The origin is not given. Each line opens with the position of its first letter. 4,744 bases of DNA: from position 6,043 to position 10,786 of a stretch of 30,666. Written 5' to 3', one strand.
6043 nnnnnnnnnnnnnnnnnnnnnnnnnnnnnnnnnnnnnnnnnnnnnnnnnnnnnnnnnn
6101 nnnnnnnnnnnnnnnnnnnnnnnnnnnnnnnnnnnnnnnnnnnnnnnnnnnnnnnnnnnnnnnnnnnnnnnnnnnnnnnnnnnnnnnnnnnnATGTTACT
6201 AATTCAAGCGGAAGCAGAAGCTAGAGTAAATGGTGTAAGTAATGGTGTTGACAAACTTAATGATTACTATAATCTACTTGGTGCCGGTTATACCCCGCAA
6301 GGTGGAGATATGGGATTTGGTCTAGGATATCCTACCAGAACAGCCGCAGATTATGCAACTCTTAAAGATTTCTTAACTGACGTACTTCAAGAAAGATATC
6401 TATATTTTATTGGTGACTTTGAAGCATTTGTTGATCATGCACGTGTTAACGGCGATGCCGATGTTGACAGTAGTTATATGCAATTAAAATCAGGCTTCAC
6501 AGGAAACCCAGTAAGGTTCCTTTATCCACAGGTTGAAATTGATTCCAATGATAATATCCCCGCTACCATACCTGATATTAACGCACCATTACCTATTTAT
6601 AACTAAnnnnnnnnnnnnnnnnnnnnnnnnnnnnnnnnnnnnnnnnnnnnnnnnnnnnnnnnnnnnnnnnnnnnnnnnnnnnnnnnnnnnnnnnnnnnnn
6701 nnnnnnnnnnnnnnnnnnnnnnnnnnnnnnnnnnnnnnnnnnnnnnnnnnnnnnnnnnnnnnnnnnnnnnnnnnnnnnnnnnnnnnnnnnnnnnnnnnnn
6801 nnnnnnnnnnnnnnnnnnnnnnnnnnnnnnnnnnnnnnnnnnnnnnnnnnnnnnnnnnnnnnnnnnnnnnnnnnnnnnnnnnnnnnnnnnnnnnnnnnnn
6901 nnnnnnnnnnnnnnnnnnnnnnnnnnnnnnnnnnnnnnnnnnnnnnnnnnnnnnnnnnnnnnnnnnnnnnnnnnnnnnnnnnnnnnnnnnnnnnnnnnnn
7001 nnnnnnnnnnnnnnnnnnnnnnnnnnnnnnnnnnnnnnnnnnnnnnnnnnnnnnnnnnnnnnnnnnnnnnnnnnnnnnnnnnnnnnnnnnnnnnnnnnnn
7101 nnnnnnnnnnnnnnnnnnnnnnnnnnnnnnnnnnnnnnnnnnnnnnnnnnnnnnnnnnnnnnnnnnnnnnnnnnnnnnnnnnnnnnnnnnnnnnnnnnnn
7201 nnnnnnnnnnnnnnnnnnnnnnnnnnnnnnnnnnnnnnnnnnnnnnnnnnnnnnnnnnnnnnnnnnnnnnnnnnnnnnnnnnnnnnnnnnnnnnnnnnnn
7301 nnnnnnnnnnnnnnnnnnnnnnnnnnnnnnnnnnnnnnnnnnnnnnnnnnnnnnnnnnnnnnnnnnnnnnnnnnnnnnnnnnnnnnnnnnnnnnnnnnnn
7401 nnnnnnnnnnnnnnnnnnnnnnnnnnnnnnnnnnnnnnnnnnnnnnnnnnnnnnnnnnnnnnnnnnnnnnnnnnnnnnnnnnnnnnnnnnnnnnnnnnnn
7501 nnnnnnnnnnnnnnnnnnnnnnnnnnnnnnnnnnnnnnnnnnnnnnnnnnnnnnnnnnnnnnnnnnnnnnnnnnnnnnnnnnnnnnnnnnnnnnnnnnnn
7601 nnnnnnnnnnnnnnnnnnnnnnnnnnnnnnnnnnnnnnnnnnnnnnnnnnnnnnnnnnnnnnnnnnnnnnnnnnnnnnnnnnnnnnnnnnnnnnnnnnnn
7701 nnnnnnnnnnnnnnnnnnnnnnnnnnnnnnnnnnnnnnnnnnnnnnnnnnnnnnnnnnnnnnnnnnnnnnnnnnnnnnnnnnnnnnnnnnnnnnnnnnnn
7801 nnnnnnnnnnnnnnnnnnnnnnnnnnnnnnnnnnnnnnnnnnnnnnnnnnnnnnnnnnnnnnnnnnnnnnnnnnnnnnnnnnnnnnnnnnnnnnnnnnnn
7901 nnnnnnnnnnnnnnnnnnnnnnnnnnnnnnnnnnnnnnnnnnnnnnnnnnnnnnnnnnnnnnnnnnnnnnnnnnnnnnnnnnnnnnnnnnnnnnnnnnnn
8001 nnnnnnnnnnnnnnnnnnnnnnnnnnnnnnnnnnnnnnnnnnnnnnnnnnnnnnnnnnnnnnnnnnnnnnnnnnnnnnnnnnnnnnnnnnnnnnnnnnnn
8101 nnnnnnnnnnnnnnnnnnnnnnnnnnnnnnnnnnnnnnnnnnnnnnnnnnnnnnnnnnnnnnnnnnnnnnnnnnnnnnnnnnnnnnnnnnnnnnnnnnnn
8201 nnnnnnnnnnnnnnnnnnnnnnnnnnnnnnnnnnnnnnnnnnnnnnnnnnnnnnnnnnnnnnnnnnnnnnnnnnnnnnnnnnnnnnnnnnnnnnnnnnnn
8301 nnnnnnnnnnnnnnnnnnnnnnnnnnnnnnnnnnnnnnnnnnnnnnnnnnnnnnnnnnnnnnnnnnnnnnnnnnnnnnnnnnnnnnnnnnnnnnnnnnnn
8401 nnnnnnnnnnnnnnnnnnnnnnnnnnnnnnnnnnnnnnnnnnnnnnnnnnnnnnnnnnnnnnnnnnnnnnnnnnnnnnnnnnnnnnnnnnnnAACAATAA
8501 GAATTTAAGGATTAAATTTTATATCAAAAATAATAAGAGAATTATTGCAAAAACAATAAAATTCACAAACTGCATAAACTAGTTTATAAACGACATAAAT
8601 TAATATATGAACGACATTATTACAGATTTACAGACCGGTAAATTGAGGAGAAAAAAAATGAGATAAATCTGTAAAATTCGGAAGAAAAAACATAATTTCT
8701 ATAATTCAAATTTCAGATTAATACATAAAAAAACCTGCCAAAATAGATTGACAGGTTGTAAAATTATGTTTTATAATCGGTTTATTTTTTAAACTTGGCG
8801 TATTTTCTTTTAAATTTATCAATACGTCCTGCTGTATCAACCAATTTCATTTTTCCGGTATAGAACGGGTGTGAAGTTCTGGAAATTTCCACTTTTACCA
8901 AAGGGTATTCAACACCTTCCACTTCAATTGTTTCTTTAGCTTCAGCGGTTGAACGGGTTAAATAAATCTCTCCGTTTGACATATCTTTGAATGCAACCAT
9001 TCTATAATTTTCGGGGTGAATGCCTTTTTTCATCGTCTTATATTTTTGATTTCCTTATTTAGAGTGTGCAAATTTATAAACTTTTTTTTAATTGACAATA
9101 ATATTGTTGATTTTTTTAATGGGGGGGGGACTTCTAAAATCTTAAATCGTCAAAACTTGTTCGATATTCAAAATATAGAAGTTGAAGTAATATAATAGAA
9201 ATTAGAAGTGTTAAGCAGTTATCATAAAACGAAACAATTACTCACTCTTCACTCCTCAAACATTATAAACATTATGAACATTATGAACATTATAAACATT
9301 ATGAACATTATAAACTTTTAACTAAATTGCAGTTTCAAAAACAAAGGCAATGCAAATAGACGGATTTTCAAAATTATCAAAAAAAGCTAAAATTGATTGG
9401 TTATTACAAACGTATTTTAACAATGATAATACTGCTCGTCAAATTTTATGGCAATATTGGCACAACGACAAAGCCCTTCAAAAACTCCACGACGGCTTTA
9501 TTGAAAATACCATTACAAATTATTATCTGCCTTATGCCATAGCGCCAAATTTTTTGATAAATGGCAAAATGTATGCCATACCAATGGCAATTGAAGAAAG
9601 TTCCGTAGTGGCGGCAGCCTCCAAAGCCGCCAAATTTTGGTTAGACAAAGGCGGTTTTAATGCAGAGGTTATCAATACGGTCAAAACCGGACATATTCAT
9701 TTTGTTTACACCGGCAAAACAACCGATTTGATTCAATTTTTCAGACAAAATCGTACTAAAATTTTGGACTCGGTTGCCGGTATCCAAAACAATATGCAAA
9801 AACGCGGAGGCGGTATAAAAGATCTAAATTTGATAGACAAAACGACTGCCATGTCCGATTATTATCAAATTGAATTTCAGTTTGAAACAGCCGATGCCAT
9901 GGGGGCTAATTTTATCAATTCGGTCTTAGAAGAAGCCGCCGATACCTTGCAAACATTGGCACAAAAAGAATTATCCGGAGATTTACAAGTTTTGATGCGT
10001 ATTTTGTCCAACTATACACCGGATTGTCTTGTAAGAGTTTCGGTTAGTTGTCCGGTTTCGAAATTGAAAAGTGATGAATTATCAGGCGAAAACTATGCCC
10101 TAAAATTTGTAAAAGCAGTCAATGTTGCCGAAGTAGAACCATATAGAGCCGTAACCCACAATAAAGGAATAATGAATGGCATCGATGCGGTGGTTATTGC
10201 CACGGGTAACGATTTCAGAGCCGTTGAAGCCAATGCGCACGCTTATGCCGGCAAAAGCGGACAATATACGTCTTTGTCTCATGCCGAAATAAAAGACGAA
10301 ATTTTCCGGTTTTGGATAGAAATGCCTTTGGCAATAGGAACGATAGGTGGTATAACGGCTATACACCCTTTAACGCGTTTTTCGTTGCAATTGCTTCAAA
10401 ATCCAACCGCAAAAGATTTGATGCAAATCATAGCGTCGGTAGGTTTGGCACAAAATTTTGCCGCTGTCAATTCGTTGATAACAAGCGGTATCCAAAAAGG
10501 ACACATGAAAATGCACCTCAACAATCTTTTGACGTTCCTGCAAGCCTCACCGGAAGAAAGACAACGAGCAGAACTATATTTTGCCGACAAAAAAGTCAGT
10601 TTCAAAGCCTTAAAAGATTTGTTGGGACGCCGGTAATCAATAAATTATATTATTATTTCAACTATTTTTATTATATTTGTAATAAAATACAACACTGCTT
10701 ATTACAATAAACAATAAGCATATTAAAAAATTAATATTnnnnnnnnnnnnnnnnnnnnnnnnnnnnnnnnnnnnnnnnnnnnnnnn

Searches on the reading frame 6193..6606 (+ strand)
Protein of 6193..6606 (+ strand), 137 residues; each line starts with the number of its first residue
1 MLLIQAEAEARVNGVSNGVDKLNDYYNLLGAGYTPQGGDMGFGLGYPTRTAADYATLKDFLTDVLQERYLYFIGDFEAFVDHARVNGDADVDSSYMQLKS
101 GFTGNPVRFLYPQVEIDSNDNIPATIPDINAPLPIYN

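Call 9: search_protein_families(library=pfam, proteins=[window:6193-6606:+], max_evalue=0.01)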
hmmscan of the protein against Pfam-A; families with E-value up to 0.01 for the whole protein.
window:6193-6606:+ (137 aa): 0 families

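Call 13: search_protein_families(library=ncbifam, proteins=[window:6193-6606:+], max_evalue=0.01)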
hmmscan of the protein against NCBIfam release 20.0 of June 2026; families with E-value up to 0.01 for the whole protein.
window:6193-6606:+ (137 aa): 0 families

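Call 63: find_encoding_contigs(protein=window:6193-6606:+, flank=10000, max_places=10)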
Protein window:6193-6606:+ (137 aa): no gene with exactly this product is on record in the collection.

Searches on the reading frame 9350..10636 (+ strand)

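Call 9: search_protein_families(library=pfam, proteins=[window:9350-10636:+], max_evalue=0.01)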
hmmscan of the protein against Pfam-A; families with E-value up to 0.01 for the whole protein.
window:9350-10636:+ (428 aa): 1 family
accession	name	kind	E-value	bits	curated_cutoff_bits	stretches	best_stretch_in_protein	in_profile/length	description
PF00368.23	HMG-CoA_red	-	1.7e-93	314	27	1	40-389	26-367/368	Hydroxymethylglutaryl-coenzyme A reductase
